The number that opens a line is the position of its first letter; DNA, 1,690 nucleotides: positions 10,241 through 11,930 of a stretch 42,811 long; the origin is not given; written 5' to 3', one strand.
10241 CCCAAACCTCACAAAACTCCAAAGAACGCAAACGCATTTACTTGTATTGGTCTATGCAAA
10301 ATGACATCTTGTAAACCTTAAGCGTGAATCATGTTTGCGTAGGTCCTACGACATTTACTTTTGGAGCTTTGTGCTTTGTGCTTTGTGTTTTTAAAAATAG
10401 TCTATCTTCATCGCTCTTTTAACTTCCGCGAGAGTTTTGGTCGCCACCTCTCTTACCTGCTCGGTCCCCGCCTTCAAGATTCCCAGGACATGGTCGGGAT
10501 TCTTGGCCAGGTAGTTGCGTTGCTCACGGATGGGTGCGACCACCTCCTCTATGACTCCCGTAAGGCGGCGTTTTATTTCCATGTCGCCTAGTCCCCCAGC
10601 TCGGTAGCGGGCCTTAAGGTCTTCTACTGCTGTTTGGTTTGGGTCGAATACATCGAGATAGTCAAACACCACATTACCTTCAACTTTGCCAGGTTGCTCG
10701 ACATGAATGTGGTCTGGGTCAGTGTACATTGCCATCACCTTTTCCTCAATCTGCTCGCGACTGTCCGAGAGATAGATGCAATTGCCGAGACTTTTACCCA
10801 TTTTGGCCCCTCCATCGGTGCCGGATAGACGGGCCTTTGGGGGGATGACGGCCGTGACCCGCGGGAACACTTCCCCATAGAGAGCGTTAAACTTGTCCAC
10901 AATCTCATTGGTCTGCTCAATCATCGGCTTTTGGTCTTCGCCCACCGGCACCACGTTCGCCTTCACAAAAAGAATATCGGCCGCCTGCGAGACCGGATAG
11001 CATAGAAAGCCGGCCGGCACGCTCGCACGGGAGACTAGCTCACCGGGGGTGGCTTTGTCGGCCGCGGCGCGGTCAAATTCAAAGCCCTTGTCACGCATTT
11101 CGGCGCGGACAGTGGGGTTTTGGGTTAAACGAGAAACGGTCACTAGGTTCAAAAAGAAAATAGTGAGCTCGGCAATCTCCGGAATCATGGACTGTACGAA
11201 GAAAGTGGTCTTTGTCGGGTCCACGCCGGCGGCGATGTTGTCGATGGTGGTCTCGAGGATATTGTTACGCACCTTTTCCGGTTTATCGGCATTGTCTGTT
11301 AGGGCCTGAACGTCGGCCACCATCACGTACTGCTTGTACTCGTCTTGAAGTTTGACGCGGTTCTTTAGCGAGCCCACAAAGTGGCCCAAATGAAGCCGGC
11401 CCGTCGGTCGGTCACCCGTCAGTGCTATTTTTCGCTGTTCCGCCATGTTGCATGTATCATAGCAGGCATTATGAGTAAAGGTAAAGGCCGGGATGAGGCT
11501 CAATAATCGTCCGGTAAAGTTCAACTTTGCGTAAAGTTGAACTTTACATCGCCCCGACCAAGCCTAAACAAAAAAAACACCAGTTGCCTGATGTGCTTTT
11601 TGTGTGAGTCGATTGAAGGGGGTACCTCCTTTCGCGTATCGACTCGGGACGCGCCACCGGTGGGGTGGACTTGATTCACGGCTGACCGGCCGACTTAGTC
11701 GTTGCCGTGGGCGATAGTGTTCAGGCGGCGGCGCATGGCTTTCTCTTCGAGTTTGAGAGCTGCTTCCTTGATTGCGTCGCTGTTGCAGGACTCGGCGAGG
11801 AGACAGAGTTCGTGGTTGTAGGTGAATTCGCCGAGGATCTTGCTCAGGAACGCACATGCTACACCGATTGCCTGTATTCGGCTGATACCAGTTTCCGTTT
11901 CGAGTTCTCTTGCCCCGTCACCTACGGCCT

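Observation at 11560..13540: Cassette 1: a four-gene operon with SD sites and unknown function, between trpS and the DHH phosphoesterase gene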

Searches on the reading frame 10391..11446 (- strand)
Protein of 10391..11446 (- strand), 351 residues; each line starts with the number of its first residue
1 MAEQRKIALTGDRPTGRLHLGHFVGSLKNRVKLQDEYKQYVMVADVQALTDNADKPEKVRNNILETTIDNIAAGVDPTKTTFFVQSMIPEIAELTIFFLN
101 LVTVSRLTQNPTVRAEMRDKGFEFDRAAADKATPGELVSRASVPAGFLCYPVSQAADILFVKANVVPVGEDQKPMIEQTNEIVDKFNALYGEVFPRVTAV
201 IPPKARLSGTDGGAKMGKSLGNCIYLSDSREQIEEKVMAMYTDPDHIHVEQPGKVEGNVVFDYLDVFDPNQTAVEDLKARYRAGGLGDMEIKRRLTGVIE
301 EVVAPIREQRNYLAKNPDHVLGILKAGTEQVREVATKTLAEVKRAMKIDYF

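Call 15: find_related_loci(query=window:10391-11446:-, collection=genome_contigs, flank=10000)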
Query window:10391-11446:- (351 aa) in genome_contigs; peptide patterns used: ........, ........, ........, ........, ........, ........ (x = any residue, [..] = any of these).
600 stretches matched a pattern (row limit reached: there are more); 580 encode a relative of the query (tblastn E <= 1e-3); the best 80 are kept; 80 distinct loci.
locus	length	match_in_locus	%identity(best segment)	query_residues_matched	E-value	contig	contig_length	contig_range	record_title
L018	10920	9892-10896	66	1-351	3e-152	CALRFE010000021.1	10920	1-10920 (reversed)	MAG: Candidatus Nomurabacteria bacterium isolate Ike-100m-32 genome assembly, contig: Ike-100-c2190, whole genome shotgu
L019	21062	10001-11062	63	1-351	9e-151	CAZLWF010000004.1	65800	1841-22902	MAG TPA_asm: uncultured Candidatus Saccharibacteria bacterium isolate SRP278252_co2_214 genome assembly, contig: NODE_67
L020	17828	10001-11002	61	1-351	6e-149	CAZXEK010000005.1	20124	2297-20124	MAG TPA_asm: uncultured Candidatus Saccharibacteria bacterium isolate binchicken_co203_161 genome assembly, contig: k141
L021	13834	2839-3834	64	4-351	1e-147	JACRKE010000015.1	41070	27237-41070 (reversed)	MAG: Candidatus Vogelbacteria bacterium isolate NC_groundwater_1847_Pr3_B-0.1um_44_19 SR-2_scaffold_141_1514463, whole g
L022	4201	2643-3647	63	1-351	7e-150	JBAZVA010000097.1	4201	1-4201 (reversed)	MAG: Candidatus Woesearchaeota archaeon isolate SO_2017_GW1_241 NODE_82445_length_4201_cov_0.868189_OW334_2017, whole ge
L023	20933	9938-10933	63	3-351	5e-146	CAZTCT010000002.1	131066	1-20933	MAG TPA_asm: uncultured Candidatus Saccharibacteria bacterium isolate SRP329715_co1_218 genome assembly, contig: NODE_12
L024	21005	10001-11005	61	1-351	2e-145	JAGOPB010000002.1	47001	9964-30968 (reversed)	MAG: Candidatus Paceibacterota bacterium isolate Gw_Bodden_bin_284 Gw_Bodden_840_length_47001_cov_9.230725, whole genome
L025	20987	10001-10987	63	7-351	1e-144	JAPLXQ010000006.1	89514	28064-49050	MAG: Candidatus Nomurabacteria bacterium isolate LacPavin_0818_WC45_MAG_33_35 LacPavin_0818_WC45_scaffold_130857, whole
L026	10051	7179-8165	63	7-351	2e-144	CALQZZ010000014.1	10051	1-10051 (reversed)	MAG: Candidatus Nomurabacteria bacterium isolate RE-4nov15-362 genome assembly, contig: RE-4nov15-C12029, whole genome s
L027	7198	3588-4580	62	4-351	1e-143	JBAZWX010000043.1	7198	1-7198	MAG: Candidatus Paceibacterota bacterium isolate SO_2017_GW1_42 NODE_39062_length_7198_cov_0.764673_OW334_2017, whole ge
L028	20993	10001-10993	61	5-351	3e-142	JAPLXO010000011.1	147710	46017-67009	MAG: Candidatus Nomurabacteria bacterium isolate LacPavin_0818_WC45_MAG_33_25 LacPavin_0818_WC45_scaffold_11314, whole g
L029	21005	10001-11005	60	1-351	1e-141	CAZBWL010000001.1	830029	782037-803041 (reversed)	MAG TPA_asm: uncultured Pseudomonadota bacterium isolate SRP242652_co2_172 genome assembly, contig: NODE_2_length_830029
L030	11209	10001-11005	60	1-351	6e-141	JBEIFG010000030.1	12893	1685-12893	MAG: Chlamydiales bacterium isolate Sample-102-S2-bin-148 Sample_102_S2-bin_148-k141_1937090, whole genome shotgun seque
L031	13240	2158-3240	58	3-351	2e-140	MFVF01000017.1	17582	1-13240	MAG: Candidatus Nomurabacteria bacterium RIFCSPLOWO2_01_FULL_42_20 rifcsplowo2_01_scaffold_30784, whole genome shotgun s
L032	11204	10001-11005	59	1-351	7e-140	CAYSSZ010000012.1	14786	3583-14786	MAG TPA_asm: uncultured Candidatus Saccharibacteria bacterium isolate SRP192927_co6_844 genome assembly, contig: NODE_96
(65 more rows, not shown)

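Call 31: find_related_loci(query=window:10391-11446:-, collection=metagenome_contigs, flank=6000)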
Query window:10391-11446:- (351 aa) in metagenome_contigs; peptide patterns used: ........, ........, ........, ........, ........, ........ (x = any residue, [..] = any of these).
600 stretches matched a pattern (row limit reached: there are more); 548 encode a relative of the query (tblastn E <= 1e-3); the best 80 are kept; 80 distinct loci.
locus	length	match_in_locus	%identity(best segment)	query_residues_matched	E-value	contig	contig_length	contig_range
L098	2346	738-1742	63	1-351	3e-161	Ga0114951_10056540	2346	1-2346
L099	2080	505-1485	65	9-351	8e-158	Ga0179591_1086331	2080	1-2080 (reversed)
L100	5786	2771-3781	63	1-351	6e-147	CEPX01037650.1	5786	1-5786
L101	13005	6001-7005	64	1-351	8e-146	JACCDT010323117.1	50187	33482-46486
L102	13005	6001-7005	62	1-351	5e-145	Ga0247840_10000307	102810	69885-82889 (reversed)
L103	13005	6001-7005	61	1-351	5e-144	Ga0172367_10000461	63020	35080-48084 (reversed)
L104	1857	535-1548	60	1-351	1e-154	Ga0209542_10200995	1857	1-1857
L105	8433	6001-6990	63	9-351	6e-143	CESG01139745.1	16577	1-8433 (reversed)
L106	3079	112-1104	61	5-351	8e-149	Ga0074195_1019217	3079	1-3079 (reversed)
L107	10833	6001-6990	59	5-351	8e-142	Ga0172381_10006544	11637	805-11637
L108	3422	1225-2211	60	6-350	3e-146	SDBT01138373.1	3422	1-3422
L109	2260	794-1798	60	1-351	1e-150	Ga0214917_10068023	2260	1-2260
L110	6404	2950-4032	58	3-351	7e-141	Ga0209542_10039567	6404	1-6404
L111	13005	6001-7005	60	1-351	4e-140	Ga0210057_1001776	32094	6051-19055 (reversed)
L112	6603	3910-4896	62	7-351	7e-139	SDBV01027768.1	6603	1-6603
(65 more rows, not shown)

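Call 41: find_homologous_proteins(query=window:10391-11446:-, max_evalue=1e-100)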
Query window:10391-11446:- (351 aa): 4365 proteins with E <= 1e-100 among 8000 candidates; the best 120 are listed.
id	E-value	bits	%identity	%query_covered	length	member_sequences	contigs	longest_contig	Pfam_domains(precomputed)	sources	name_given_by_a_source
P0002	8.6e-229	776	100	100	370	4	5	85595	PF00579.32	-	-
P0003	5.6e-173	593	70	100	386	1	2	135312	PF00579.32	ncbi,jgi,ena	-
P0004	1.9e-146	506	66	100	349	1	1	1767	PF00579.32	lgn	-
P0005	1.0e-145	503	65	98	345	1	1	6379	PF00579.32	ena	-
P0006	8.2e-145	500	65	100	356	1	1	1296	PF00579.32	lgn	-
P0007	3.8e-144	498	65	100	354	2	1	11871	PF00579.32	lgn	-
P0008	9.2e-144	497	66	99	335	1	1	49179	PF00579.32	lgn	-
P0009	1.1e-143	497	63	100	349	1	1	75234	PF00579.32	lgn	-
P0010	1.2e-143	496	64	100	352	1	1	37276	PF00579.32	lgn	-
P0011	1.9e-143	496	63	100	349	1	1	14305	PF00579.32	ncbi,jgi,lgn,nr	ncbi:MAG: tryptophan--tRNA ligase [Candidatus Pacebacteria bacterium]|jgi:tryptophanyl-tRNA syntheta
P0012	2.0e-143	496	64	100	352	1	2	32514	PF00579.32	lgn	-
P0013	2.4e-143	495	63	100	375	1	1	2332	PF00579.32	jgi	jgi:tryptophanyl-tRNA synthetase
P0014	2.7e-143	495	66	99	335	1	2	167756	PF00579.32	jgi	jgi:tryptophanyl-tRNA synthetase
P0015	4.7e-143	494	64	100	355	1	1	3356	PF00579.32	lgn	-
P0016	5.1e-143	494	63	100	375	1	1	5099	PF00579.32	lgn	-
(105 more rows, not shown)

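Call 43: find_encoding_contigs(protein=P0003, flank=10000, max_places=4)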
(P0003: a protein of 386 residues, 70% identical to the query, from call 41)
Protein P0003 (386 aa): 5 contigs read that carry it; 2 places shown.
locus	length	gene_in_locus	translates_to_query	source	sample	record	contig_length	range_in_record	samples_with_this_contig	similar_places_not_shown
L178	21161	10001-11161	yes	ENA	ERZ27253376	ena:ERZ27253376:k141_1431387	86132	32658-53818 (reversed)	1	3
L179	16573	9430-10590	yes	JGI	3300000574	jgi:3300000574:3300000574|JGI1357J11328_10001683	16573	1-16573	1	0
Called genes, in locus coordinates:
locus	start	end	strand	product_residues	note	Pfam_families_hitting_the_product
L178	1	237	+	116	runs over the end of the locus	PF01196:Ribosomal_L17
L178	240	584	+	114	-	PF00572:Ribosomal_L13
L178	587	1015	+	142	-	PF00380:Ribosomal_S9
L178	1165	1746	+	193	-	PF01025:GrpE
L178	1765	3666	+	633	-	PF00012:HSP70, PF06723:MreB_Mbl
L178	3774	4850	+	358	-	PF00226:DnaJ, PF01556:DnaJ_C, PF00684:DnaJ_CXXCXGXG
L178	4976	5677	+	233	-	PF01553:Acyltransferase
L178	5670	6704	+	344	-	PF13091:PLDc_2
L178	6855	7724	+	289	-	PF02272:DHHA1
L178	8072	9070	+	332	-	-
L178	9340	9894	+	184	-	PF20803:PaaX_M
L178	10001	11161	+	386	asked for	PF00579:tRNA-synt_1b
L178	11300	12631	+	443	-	PF01336:tRNA_anti-codon, PF00152:tRNA-synt_2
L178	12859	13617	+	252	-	PF02616:SMC_ScpA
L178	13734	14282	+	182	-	PF04079:SMC_ScpB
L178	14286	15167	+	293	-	PF00768:Peptidase_S11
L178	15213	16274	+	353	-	PF00953:Glycos_transf_4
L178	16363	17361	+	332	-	PF02786:CPSase_L_D2 (faint), PF08443:RimK (faint), PF07478:Dala_Dala_lig_C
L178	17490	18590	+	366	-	PF01098:FTSW_RODA_SPOVE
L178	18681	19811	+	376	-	PF03033:Glyco_transf_28, PF04101:Glyco_tran_28_C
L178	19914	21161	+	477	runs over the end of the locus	PF00749:tRNA-synt_1c, PF19269:Anticodon_2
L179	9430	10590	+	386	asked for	PF00579:tRNA-synt_1b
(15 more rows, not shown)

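Call 83: find_encoding_contigs(protein=P0002, flank=4000, max_places=10)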
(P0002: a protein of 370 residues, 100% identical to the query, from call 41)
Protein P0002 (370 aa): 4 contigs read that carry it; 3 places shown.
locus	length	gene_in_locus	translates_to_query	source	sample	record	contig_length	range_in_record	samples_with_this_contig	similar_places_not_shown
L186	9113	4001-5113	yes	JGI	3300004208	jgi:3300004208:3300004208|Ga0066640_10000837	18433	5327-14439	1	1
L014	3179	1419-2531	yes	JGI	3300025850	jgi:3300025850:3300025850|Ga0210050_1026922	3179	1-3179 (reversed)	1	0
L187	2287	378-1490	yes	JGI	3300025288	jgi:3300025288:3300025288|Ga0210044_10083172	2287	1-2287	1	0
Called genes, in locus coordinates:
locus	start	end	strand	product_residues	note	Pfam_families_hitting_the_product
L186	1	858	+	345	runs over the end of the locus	PF13091:PLDc_2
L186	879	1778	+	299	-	PF02272:DHHA1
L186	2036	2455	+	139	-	-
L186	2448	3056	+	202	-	-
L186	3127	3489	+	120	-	-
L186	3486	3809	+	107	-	-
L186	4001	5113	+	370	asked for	PF00579:tRNA-synt_1b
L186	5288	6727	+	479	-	PF01336:tRNA_anti-codon, PF00152:tRNA-synt_2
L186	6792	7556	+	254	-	PF02616:SMC_ScpA (weak)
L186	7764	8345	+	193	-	PF04079:SMC_ScpB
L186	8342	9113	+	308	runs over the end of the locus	PF00768:Peptidase_S11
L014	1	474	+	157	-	?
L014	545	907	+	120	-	-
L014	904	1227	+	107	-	-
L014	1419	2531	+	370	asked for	PF00579:tRNA-synt_1b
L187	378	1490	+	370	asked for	PF00579:tRNA-synt_1b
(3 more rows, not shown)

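Call 91: search_protein_families(library=pfam, proteins=[L021:155-688:+, L021:713-946:+, L021:997-1356:+, L021:1370-1810:+, L178:8072-9070:+], max_evalue=0.1)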
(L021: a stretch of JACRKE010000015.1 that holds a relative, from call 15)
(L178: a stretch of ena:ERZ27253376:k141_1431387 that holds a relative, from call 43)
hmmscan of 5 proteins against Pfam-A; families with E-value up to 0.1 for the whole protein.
L021:155-688:+ (177 aa): 0 families

L021:713-946:+ (77 aa): 0 families

L021:997-1356:+ (119 aa): 0 families

L021:1370-1810:+ (146 aa): 0 families

L178:8072-9070:+ (332 aa): 0 families

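Call 92: search_protein_families(library=pfam, proteins=[L021:2037-2609:-, L178:9340-9894:+], max_evalue=0.001)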
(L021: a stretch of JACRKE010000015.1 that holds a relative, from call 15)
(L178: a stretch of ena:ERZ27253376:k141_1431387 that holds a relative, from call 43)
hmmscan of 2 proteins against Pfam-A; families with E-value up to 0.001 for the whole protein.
L021:2037-2609:- (190 aa): 1 family
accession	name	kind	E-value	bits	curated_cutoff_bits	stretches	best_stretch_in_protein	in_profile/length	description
PF01797.21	Y1_Tnp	-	7.2e-07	29.8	23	1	34-110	38-119/121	Transposase IS200 like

L178:9340-9894:+ (184 aa): 1 family
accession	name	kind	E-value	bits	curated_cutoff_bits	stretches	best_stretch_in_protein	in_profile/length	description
PF20803.2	PaaX_M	-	3.8e-23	81.8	24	1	99-172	2-75/83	PaaX protein central Cas2-like domain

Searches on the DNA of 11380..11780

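Call 24: search_rna_families(source=window, start=11380, end=11780, threshold=evalue, max_evalue=10, show_alignments=3)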
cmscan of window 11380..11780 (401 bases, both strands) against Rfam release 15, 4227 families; matches with E-value up to 10: 5.
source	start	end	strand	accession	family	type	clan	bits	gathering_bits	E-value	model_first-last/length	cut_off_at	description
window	11517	11544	+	RF03989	mir-7950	Gene; miRNA;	-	21.6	82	0.064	1-59/59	no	mir-7950 microRNA precursor family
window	11517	11543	+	RF03867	mir-4081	Gene; miRNA;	-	21.1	70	0.18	1-51/51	no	mir-4081 microRNA precursor family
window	11517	11544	-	RF03989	mir-7950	Gene; miRNA;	-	21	82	0.089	1-59/59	no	mir-7950 microRNA precursor family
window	11518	11544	-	RF03867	mir-4081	Gene; miRNA;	-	20.7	70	0.22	1-51/51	no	mir-4081 microRNA precursor family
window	11550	11633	+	RF00082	SraG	Gene; sRNA;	-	15.7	50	2.9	1-177/177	no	SraG RNA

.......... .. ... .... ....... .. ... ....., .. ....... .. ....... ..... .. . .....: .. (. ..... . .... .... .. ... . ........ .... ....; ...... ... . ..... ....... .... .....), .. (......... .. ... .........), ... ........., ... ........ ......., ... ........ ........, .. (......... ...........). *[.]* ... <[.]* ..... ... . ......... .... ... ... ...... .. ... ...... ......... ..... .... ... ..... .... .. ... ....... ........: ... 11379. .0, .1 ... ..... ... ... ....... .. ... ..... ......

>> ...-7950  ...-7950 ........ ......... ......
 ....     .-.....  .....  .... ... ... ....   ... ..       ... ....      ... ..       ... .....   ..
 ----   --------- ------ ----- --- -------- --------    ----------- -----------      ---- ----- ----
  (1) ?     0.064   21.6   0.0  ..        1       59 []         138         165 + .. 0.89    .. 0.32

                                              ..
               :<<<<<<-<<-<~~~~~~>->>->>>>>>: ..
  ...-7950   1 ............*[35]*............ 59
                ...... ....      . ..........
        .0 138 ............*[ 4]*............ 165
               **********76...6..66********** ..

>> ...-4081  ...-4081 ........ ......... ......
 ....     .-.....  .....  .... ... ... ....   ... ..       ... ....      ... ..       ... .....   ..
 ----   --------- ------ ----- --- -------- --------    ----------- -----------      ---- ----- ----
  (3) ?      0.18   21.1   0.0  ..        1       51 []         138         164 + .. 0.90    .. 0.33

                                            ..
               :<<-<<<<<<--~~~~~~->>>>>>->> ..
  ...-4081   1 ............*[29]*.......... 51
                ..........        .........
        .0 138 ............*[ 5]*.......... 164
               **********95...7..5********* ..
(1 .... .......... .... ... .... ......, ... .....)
